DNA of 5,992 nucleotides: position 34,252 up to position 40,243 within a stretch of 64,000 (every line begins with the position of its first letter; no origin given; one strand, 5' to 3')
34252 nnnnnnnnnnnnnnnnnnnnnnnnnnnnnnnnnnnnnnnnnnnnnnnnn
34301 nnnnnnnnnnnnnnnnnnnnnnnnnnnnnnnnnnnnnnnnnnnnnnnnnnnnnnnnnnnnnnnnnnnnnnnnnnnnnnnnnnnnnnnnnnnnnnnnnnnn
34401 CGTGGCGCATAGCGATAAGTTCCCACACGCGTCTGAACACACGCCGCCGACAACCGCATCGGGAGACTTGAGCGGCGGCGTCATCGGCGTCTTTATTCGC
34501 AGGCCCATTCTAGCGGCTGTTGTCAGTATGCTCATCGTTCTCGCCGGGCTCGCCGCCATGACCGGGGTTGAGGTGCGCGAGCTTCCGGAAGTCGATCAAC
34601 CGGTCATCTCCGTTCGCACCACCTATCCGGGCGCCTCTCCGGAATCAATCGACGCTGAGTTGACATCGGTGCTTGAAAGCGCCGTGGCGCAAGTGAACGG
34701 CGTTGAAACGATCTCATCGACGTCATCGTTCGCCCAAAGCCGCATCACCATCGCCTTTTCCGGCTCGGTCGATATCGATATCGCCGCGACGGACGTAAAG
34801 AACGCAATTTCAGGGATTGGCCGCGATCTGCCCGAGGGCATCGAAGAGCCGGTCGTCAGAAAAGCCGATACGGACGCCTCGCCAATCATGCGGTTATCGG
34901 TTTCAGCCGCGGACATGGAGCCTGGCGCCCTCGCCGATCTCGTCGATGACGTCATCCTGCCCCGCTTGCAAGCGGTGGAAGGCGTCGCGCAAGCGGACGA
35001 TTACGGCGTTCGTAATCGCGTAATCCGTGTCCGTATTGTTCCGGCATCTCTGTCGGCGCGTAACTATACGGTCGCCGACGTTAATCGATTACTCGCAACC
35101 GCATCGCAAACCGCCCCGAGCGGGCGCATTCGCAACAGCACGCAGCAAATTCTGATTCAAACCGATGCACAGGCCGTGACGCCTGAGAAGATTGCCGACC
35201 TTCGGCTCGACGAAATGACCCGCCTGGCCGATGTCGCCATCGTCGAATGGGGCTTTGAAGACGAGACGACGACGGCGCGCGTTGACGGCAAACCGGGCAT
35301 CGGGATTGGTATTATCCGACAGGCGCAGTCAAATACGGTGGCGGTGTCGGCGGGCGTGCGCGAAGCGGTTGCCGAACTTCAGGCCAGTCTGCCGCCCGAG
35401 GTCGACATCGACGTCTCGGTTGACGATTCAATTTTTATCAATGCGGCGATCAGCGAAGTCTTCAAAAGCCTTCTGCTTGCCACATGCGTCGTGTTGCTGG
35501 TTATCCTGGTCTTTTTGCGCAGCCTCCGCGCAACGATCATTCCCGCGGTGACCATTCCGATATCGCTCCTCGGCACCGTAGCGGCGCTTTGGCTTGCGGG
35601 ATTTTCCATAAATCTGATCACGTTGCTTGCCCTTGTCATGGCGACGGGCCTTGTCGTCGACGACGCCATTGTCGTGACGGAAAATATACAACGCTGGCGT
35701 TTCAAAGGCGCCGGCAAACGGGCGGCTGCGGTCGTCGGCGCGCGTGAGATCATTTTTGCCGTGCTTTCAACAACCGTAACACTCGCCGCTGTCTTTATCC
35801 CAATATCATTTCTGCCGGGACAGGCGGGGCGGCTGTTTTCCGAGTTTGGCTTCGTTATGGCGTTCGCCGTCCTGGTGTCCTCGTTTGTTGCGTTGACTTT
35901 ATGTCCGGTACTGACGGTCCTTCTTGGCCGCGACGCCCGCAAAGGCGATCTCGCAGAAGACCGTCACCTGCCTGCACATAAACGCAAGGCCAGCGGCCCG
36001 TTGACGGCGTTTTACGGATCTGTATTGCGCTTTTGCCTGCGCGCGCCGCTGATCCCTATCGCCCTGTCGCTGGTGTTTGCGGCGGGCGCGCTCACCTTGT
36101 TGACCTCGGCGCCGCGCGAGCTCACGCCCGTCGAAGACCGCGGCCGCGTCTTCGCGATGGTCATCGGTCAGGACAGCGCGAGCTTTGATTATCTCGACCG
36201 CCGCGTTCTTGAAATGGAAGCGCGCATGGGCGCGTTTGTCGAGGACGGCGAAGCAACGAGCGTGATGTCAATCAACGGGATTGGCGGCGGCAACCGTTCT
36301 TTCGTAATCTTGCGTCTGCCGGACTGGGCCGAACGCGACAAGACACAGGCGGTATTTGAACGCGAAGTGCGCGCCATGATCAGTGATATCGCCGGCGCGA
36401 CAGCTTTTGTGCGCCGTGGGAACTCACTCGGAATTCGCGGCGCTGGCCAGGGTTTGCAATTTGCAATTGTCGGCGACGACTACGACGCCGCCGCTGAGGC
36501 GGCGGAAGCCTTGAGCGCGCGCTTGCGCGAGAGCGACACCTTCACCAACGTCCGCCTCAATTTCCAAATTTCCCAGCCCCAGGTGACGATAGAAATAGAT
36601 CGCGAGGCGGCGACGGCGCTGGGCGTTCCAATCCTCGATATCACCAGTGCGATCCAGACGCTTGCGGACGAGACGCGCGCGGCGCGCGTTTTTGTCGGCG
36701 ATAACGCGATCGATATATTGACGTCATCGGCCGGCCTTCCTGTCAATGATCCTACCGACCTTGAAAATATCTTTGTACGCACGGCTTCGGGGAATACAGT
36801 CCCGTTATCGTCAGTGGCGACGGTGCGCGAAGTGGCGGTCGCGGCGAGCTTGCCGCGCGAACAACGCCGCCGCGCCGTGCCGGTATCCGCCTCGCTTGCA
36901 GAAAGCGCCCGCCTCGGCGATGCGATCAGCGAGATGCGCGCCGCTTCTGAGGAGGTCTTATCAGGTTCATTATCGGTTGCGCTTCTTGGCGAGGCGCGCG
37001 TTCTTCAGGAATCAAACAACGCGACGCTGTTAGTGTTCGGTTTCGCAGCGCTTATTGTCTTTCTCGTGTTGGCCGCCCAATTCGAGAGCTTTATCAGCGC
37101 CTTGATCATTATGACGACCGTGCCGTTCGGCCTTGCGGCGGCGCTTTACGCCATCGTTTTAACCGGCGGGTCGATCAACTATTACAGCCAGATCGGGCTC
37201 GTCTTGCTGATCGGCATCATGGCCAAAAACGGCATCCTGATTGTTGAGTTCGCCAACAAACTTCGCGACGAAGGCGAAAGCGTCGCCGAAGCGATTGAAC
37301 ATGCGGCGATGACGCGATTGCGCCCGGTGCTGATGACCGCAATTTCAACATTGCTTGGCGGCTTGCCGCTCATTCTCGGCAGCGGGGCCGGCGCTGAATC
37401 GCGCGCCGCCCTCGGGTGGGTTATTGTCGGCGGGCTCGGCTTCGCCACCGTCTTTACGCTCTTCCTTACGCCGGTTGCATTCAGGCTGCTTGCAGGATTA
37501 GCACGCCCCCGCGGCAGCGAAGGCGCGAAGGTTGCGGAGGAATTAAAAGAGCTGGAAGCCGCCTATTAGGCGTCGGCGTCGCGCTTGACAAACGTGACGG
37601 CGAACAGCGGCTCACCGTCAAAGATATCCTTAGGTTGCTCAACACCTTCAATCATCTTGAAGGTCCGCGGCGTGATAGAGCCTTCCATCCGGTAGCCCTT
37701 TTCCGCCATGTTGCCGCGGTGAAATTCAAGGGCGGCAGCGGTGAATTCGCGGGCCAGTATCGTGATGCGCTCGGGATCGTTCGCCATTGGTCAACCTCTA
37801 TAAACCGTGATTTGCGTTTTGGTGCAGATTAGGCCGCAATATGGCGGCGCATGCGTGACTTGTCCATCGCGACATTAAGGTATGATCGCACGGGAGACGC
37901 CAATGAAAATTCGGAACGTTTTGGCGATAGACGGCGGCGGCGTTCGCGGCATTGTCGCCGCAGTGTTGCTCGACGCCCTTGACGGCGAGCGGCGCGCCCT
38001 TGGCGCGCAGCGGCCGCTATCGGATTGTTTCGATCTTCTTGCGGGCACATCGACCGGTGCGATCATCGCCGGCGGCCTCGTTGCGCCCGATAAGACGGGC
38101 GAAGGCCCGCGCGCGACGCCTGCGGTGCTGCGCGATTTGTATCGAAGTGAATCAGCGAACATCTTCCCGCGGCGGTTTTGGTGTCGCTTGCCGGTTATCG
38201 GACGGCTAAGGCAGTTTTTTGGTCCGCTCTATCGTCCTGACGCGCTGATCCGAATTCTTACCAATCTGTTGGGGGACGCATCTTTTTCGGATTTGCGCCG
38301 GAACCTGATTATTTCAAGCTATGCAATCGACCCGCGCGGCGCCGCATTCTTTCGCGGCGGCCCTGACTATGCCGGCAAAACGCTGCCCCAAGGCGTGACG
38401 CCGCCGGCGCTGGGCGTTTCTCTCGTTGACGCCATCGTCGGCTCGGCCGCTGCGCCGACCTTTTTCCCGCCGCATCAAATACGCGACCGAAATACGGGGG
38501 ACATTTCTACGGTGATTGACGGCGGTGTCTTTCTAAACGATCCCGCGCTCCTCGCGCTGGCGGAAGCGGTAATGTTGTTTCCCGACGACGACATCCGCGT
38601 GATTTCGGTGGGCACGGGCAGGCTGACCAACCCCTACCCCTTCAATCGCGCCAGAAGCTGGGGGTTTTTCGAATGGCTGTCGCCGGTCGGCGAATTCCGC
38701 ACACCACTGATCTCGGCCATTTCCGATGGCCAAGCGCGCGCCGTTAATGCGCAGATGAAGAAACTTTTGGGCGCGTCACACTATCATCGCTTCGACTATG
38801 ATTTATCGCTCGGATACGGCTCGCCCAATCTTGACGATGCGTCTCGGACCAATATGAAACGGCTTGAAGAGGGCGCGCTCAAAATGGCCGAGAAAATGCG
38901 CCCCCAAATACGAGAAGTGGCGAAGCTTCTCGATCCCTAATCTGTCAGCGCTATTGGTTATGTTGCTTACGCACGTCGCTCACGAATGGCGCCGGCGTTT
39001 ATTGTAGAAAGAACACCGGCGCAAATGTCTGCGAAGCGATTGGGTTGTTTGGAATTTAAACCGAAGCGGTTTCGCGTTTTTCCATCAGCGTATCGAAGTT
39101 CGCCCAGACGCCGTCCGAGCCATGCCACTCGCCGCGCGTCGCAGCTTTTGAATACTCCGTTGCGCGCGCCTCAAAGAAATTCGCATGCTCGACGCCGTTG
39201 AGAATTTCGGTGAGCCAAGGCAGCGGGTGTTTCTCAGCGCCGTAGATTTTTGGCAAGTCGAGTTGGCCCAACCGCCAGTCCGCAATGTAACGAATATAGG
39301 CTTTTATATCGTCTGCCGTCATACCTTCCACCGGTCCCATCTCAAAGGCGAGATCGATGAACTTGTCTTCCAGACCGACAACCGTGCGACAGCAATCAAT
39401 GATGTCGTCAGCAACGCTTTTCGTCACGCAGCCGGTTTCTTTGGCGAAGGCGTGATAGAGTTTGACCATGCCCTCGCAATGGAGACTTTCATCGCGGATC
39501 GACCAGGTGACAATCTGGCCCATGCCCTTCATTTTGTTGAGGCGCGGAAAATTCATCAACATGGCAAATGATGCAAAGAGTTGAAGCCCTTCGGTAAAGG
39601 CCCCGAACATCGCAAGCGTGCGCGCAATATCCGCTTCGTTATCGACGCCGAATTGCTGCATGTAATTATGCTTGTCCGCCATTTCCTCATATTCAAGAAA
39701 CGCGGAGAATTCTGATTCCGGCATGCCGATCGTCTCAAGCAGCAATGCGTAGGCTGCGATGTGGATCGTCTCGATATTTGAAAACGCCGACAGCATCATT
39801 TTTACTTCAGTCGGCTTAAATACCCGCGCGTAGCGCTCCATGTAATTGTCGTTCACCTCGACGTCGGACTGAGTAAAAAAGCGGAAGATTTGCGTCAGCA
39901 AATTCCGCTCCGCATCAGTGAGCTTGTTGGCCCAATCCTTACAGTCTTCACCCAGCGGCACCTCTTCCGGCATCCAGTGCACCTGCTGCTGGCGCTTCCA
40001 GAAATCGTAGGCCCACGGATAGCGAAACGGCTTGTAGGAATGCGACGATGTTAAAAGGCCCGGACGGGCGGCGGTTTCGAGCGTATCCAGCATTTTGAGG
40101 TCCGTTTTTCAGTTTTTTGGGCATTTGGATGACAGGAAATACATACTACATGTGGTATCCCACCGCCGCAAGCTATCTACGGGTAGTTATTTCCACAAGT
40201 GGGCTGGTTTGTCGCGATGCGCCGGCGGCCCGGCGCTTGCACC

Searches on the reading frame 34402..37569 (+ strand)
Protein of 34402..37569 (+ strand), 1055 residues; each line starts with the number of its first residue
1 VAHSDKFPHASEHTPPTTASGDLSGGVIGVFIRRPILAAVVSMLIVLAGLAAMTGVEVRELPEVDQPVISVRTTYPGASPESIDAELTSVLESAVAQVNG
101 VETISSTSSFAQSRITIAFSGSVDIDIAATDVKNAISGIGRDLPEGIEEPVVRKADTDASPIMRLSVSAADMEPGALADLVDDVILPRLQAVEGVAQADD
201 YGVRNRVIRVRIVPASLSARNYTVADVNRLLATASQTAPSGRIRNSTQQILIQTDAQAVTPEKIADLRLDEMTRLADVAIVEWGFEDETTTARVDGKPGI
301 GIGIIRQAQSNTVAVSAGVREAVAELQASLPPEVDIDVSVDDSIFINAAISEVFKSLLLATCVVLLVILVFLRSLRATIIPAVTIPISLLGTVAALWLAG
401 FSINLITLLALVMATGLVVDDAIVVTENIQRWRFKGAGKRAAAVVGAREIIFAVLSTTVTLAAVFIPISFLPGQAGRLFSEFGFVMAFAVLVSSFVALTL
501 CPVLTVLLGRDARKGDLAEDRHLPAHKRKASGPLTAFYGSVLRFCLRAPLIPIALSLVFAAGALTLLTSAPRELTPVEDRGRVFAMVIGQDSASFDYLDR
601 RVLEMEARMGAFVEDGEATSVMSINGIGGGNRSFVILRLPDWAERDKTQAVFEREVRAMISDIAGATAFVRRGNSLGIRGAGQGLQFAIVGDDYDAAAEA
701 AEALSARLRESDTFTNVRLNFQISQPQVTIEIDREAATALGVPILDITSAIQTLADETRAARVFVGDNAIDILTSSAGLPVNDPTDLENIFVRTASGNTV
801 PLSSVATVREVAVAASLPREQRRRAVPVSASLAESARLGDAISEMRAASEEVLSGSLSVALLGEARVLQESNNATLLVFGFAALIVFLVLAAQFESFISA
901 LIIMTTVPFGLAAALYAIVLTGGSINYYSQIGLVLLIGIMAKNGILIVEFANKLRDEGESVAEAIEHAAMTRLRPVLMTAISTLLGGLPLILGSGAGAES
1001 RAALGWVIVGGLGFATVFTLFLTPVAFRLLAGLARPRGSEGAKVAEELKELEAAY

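Call 73: search_protein_families(library=pfam, proteins=[window:34402-37569:+], max_evalue=0.00001)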
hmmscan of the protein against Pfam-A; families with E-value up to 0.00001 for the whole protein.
window:34402-37569:+ (1055 aa): 2 families
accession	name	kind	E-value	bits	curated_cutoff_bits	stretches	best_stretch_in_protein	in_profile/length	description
PF00873.25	ACR_tran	-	1.7e-250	834.3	28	1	28-1030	2-1020/1021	AcrB/AcrD/AcrF family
PF03176.21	MMPL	-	8.7e-14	51.6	20.5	1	315-514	106-308/333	MMPL family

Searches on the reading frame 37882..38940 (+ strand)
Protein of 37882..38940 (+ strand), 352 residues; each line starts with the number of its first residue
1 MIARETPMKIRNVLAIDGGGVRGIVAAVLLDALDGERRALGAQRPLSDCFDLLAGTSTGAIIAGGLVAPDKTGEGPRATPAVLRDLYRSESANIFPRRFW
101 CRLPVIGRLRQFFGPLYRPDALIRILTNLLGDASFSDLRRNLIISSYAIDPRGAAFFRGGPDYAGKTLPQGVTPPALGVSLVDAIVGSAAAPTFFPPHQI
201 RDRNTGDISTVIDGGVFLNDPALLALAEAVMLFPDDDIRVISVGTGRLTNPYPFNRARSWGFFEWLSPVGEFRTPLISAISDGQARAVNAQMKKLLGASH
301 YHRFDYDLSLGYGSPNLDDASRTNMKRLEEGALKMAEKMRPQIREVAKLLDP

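Call 73: search_protein_families(library=pfam, proteins=[window:37882-38940:+], max_evalue=0.00001)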
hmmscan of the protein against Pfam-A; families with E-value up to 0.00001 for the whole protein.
window:37882-38940:+ (352 aa): 1 family
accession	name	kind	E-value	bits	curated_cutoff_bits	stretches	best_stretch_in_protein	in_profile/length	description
PF01734.28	Patatin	-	7.4e-26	92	27.7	1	14-226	1-191/191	Patatin-like phospholipase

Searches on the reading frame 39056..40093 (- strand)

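Call 73: search_protein_families(library=pfam, proteins=[window:39056-40093:-], max_evalue=0.00001)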
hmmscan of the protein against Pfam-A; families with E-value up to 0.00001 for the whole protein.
window:39056-40093:- (345 aa): 1 family
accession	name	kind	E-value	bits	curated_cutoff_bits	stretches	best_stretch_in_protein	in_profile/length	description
PF00268.27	Ribonuc_red_sm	-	1.3e-75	254.8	33.6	1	19-290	3-281/281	Ribonucleotide reductase, small chain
